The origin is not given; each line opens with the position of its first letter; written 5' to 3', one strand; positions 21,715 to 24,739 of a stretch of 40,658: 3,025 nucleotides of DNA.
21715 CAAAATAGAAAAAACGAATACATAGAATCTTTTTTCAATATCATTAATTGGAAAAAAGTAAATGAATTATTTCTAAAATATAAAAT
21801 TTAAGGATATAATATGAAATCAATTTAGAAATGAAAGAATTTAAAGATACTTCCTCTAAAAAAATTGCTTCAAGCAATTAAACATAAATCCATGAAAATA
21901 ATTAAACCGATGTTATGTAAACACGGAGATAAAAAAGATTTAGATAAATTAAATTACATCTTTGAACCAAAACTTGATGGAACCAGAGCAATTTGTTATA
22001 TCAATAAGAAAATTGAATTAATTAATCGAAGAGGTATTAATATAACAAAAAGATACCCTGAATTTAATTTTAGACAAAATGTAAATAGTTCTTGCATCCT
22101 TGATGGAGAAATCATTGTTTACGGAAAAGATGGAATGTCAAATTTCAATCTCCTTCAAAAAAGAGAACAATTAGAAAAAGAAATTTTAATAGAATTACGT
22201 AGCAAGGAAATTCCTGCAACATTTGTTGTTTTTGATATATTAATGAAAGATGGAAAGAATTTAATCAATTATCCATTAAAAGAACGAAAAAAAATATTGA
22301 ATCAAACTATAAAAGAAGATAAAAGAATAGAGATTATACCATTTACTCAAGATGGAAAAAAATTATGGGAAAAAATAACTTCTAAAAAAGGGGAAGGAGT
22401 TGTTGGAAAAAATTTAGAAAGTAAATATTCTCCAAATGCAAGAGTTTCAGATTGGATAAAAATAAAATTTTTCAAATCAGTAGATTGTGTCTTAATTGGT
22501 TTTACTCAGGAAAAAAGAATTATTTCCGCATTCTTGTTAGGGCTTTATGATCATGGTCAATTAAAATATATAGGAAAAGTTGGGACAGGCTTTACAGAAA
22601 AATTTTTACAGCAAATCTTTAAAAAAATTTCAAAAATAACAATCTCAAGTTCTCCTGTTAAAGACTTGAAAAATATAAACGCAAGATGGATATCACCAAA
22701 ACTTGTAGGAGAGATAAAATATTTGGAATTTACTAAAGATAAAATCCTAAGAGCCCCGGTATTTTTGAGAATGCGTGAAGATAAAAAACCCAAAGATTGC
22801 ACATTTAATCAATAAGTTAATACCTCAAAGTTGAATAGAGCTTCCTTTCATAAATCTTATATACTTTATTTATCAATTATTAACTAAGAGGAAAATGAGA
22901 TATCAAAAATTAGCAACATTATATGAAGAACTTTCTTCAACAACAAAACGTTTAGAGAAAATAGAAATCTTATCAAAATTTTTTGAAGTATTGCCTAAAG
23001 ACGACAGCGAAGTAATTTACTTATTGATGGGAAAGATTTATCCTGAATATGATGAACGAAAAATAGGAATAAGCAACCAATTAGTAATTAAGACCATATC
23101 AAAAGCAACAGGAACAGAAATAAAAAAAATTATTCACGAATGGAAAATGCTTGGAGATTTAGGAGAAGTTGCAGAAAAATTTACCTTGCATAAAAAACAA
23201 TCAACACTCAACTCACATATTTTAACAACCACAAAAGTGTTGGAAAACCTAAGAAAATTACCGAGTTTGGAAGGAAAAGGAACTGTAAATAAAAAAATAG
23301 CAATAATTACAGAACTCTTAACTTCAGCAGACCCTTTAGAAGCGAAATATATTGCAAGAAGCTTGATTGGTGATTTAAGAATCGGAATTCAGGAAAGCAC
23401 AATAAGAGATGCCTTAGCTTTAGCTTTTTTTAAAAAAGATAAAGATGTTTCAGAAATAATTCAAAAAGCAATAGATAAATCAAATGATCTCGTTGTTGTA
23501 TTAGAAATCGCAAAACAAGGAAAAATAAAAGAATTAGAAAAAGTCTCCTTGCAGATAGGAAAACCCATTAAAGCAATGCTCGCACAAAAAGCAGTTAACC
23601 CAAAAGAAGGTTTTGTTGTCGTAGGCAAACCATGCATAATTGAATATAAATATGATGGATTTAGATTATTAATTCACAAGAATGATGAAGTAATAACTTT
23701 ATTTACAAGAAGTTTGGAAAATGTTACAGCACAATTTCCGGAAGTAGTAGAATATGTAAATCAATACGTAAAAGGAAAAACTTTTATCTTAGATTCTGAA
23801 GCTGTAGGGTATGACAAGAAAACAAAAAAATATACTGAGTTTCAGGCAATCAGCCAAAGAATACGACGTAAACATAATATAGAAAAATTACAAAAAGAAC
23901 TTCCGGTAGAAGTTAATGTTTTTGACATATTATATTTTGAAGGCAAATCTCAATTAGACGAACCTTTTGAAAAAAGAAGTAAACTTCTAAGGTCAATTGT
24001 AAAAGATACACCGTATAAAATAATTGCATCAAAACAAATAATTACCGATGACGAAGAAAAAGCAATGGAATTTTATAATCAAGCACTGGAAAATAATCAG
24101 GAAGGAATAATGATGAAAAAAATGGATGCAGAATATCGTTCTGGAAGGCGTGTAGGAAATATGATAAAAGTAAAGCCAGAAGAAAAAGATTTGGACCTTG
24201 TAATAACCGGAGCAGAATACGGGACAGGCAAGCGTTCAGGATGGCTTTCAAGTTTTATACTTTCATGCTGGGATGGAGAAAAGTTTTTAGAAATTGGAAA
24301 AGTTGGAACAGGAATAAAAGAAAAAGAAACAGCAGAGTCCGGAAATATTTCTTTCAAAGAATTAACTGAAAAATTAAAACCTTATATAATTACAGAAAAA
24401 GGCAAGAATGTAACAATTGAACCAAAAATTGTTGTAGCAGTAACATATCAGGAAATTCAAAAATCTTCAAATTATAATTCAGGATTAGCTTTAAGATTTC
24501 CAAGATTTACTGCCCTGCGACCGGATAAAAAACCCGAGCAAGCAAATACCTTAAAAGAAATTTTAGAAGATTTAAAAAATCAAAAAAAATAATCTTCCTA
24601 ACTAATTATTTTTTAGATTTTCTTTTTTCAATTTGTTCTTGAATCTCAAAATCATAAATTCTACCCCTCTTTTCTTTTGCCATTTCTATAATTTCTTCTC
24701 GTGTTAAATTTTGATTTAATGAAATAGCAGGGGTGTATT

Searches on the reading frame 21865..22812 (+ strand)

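Call 51: search_protein_families(library=pfam, proteins=[window:21865-22812:+], max_evalue=0.001)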
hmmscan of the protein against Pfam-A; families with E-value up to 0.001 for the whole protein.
window:21865-22812:+ (316 aa): 4 families
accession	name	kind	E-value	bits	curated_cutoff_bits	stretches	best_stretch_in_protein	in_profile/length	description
PF01068.26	DNA_ligase_A_M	-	1.6e-35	123.1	26.2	1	15-201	1-204/204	ATP dependent DNA ligase domain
PF04679.21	DNA_ligase_A_C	-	9.5e-26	90.5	27.5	1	218-307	3-94/94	ATP dependent DNA ligase C terminal region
PF01331.24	mRNA_cap_enzyme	-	8.5e-09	36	29.6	1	15-154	2-126/194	mRNA capping enzyme, catalytic domain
PF09414.15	RNA_ligase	-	3.9e-07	30.8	27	1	31-201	3-171/171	RNA ligase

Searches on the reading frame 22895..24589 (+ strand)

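Call 51: search_protein_families(library=pfam, proteins=[window:22895-24589:+], max_evalue=0.001)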
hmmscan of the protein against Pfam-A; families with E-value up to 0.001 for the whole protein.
window:22895-24589:+ (565 aa): 4 families
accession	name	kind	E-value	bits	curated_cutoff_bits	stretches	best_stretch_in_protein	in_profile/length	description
PF01068.26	DNA_ligase_A_M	-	3.9e-53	180.6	26.2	1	228-427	2-204/204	ATP dependent DNA ligase domain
PF04675.19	DNA_ligase_A_N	-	2.3e-41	142.3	24.6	1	3-175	2-174/174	DNA ligase N terminus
PF04679.21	DNA_ligase_A_C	-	3.5e-17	63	27.5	1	447-545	1-94/94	ATP dependent DNA ligase C terminal region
PF09414.15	RNA_ligase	-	9.8e-05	23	27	1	246-427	2-171/171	RNA ligase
